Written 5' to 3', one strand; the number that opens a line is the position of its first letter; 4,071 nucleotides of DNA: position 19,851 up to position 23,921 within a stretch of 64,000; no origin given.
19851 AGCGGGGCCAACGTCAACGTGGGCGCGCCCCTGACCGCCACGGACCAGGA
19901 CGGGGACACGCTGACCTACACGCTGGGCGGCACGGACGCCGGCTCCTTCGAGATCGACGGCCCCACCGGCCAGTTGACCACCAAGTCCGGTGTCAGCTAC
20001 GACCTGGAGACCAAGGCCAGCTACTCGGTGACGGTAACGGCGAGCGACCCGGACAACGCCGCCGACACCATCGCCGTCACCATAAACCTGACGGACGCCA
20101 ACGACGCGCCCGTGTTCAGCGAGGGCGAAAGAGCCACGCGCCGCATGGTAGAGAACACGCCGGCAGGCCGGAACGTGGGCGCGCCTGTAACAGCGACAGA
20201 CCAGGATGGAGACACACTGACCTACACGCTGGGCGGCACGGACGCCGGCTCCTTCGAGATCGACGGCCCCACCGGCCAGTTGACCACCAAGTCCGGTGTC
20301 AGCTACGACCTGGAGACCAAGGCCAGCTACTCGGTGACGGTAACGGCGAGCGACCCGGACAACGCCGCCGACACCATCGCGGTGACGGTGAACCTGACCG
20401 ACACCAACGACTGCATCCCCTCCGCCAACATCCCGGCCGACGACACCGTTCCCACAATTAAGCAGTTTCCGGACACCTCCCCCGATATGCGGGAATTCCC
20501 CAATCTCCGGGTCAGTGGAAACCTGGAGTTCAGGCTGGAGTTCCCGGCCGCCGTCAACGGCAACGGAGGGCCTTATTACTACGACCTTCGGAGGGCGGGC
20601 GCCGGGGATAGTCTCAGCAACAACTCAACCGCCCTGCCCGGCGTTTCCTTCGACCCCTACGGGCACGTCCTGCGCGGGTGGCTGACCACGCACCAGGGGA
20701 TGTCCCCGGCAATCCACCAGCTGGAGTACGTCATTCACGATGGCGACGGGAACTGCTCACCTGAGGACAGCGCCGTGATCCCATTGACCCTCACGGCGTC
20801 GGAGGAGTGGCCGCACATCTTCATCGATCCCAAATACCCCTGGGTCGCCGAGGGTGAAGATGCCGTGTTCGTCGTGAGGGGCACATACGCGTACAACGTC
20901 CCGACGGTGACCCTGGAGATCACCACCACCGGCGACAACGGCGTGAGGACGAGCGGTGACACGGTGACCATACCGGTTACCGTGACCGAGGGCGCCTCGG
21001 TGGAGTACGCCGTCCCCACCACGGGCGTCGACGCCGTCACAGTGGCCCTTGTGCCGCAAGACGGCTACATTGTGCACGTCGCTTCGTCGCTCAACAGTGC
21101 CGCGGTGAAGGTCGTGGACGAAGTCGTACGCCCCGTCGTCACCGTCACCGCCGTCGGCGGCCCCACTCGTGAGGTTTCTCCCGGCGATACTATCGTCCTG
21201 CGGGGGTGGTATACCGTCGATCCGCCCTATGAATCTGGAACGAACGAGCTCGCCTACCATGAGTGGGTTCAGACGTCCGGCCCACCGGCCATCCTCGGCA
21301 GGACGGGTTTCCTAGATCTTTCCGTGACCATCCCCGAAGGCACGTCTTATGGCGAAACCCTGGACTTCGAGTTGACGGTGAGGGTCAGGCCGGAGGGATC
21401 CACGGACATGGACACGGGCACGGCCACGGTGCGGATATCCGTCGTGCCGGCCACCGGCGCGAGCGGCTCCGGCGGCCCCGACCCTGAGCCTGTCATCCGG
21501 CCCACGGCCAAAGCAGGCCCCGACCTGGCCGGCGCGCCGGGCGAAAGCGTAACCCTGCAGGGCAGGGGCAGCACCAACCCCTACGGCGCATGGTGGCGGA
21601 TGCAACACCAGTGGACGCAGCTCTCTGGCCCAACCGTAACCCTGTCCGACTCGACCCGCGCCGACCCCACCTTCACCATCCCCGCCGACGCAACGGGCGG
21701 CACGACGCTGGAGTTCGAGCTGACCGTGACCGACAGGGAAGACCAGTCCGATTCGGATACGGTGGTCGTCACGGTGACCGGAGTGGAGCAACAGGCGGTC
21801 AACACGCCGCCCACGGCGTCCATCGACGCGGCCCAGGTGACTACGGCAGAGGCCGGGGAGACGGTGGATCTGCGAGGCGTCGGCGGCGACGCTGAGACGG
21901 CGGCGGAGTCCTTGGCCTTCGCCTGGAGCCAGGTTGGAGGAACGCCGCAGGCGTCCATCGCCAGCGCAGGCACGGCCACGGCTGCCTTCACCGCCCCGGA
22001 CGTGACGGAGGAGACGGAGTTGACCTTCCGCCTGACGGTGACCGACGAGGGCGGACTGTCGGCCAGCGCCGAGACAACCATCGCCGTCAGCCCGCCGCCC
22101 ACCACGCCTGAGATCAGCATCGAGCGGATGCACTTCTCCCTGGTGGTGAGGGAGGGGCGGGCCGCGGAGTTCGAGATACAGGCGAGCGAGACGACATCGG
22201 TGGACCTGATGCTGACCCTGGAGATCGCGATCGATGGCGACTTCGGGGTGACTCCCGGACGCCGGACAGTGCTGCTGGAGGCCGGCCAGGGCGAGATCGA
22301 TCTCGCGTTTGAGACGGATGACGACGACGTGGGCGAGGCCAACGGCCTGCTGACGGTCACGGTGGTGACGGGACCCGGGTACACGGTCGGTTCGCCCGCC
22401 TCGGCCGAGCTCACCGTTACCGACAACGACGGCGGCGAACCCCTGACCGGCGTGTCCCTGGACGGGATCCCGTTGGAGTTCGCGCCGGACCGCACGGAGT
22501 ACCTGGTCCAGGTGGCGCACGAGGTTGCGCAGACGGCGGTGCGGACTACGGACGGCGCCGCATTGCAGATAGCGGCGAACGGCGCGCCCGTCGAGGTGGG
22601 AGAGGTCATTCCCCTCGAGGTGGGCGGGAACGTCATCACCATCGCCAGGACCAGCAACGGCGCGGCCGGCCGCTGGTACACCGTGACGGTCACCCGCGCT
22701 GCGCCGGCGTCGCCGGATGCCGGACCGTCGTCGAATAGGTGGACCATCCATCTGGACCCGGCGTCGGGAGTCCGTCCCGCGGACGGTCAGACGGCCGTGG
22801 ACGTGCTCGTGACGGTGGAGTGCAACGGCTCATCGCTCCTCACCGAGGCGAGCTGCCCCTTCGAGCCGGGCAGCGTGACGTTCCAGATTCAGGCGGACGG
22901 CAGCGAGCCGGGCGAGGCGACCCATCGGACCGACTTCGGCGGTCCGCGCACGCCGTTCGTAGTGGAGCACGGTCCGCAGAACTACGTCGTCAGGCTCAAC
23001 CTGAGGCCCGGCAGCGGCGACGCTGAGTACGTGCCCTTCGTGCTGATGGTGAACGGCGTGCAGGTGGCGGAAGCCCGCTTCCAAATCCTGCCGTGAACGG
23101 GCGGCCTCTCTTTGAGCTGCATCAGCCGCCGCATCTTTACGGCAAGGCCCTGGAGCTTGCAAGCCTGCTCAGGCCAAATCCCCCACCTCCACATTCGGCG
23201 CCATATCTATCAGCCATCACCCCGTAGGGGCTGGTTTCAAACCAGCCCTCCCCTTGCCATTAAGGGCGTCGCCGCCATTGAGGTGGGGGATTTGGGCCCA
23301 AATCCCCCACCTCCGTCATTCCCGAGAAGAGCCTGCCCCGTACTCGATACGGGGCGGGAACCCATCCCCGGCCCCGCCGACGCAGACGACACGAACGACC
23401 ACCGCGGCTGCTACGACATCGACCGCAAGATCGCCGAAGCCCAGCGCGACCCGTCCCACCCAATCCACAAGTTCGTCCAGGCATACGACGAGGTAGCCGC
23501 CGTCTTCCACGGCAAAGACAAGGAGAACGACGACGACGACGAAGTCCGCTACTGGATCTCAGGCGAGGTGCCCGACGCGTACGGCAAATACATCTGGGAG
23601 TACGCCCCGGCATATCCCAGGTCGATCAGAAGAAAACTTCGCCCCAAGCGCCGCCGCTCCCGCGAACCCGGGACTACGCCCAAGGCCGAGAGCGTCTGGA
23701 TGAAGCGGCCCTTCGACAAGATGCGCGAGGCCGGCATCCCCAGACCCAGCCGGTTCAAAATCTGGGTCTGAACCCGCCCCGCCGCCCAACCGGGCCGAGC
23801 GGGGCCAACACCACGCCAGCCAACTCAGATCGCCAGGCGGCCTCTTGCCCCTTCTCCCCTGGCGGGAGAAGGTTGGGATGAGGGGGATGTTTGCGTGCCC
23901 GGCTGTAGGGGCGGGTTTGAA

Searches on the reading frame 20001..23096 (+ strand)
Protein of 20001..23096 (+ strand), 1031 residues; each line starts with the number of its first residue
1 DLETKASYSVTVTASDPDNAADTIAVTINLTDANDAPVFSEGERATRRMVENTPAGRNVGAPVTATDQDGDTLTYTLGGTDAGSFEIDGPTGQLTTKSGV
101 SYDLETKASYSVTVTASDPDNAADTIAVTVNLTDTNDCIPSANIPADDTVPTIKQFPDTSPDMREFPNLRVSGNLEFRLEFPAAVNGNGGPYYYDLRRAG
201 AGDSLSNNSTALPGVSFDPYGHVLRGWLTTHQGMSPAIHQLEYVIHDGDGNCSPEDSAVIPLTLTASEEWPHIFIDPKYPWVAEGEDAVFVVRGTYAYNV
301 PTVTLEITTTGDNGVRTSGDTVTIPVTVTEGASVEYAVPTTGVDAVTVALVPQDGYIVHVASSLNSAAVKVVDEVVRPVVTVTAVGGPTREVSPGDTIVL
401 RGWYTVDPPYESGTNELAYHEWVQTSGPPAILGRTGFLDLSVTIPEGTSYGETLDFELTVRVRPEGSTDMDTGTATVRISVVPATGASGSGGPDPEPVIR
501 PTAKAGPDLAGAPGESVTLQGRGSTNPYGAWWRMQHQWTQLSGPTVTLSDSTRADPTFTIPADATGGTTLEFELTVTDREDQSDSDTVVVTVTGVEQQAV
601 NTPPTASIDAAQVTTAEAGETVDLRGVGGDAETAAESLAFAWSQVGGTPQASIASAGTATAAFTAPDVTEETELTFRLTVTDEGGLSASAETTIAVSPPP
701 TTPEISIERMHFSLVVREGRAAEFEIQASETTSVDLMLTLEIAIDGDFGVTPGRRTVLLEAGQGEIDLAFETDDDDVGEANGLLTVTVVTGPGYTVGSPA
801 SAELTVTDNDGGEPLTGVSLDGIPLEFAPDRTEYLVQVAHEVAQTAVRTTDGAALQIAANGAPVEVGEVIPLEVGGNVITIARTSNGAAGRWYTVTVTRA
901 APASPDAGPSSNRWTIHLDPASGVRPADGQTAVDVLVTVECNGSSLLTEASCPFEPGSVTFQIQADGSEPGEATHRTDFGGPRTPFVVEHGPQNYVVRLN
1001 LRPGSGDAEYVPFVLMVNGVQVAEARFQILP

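Call 46: search_protein_families(library=pfam, proteins=[window:20001-23096:+], max_evalue=0.01)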
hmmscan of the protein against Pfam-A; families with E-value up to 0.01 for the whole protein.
window:20001-23096:+ (1031 aa): 5 families
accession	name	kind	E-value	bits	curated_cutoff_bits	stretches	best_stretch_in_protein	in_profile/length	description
PF22352.2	K319L-like_PKD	-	4.5e-29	100.7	27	2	512-592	9-84/84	K319L-like, PKD domain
PF00028.23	Cadherin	-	5e-08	33.7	28.8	1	50-132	6-92/93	Cadherin domain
PF17963.7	Big_9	-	1.1e-06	29.9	23.6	2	34-131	1-89/89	Bacterial Ig domain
PF02010.21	REJ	-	3e-05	23.3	25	0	549-707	154-321/452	REJ domain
PF18981.6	InlK_D3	-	0.0028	18.1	25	0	103-131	45-74/75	Internalin K domain (D3/D4)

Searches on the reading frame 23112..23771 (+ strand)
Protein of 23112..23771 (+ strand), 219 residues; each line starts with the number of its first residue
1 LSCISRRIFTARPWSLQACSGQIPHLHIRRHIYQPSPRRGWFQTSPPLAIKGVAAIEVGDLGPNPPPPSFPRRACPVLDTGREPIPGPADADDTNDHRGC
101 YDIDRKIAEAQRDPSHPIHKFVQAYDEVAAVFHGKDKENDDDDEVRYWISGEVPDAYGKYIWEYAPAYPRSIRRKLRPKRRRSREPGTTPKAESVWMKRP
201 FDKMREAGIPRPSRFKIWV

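Call 61: predict_structure(alignment_id=A1)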
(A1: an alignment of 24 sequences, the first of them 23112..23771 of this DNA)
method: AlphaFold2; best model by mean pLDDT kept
length: 219 residues; sequences in the alignment: 24
mean_pLDDT: 56.9   pTM: 0.20
mean pLDDT of the five models: 56.9, 55.6, 53.7, 51.9, 49.8
residues with pLDDT >= 90: 0; 70-90: 44; 50-70: 102; < 50: 73
segments of 3 or more residues with pLDDT < 50: 1-19, 21-45, 48-56, 58-60, 72-75
pLDDT, mean of each block of 10 residues (from residue 1): 42 45 42 43 45 45 60 51 53 56 80 86 79 59 52 53 53 58 52 59 74 63
secondary structure, 60 per line:
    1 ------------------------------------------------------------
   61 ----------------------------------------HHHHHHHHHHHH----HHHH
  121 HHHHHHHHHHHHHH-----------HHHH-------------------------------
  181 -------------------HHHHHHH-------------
elements in order: H101-112 H117-134 H146-149 H200-206

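Call 82: search_protein_representatives(alignment_id=A1)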
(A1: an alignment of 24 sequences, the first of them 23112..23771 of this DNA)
Query: 24 sequences, 171 profile positions. Proteins with E-value up to 0.001 (for the whole library): 17; up to 1e-10: 16; up to 1e-30: 14. The best 17 are listed.
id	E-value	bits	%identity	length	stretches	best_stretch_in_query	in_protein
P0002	5.7e-86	303.4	-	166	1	10-171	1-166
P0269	6.2e-76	270.7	-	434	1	20-171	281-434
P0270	7.0e-72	257.6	-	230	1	15-171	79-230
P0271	9.0e-72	257.2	-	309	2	8-171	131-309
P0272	1.1e-64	234.1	-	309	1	23-171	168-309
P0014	1.1e-63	230.9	-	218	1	31-171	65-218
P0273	1.2e-61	224.3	-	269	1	25-171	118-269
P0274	1.9e-58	213.9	-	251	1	35-163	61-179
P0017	2.6e-54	200.4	-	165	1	57-171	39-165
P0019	2.7e-52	193.8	-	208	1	38-168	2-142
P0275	6.1e-48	179.6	-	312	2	10-165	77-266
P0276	2.3e-46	174.5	-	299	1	32-131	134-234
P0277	2.2e-42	161.5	-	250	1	20-171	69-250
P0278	2.4e-33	132.2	-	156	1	41-146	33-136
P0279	6.7e-26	107.9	-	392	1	31-171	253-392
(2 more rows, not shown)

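Call 93: predict_structure(alignment_id=A5)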
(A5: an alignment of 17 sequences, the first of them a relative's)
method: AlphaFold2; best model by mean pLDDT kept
length: 434 residues; sequences in the alignment: 17
mean_pLDDT: 53.4   pTM: 0.24
mean pLDDT of the five models: 53.4, 51.5, 50.8, 48.2, 47.6
residues with pLDDT >= 90: 1; 70-90: 95; 50-70: 102; < 50: 236
segments of 3 or more residues with pLDDT < 50: 1-10, 40-44, 46-50, 81-114, 116-140, 188-236, 238-287, 294-315, 382-384, 386-390, 394-400, 403-411, 430-434
pLDDT, mean of each block of 10 residues (from residue 1): 42 64 58 55 45 59 71 65 44 37 39 44 43 41 65 68 71 72 58 37 36 36 35 40 37 36 39 37 38 42 42 59 84 81 71 64 79 78 48 47 49 72 73 42
secondary structure, 60 per line:
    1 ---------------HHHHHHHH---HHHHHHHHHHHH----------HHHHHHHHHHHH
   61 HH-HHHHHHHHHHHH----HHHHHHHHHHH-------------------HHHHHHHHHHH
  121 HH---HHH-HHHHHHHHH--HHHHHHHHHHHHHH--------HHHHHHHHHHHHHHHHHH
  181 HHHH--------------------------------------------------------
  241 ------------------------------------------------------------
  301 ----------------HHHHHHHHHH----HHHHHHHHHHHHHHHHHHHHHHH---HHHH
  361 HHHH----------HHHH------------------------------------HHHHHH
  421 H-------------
elements in order: H16-23 H27-38 H49-62 H64-75 H80-90 H110-122 H130-138 H141-154 H163-184 H317-326 H331-353 H357-364 H375-378 H415-421
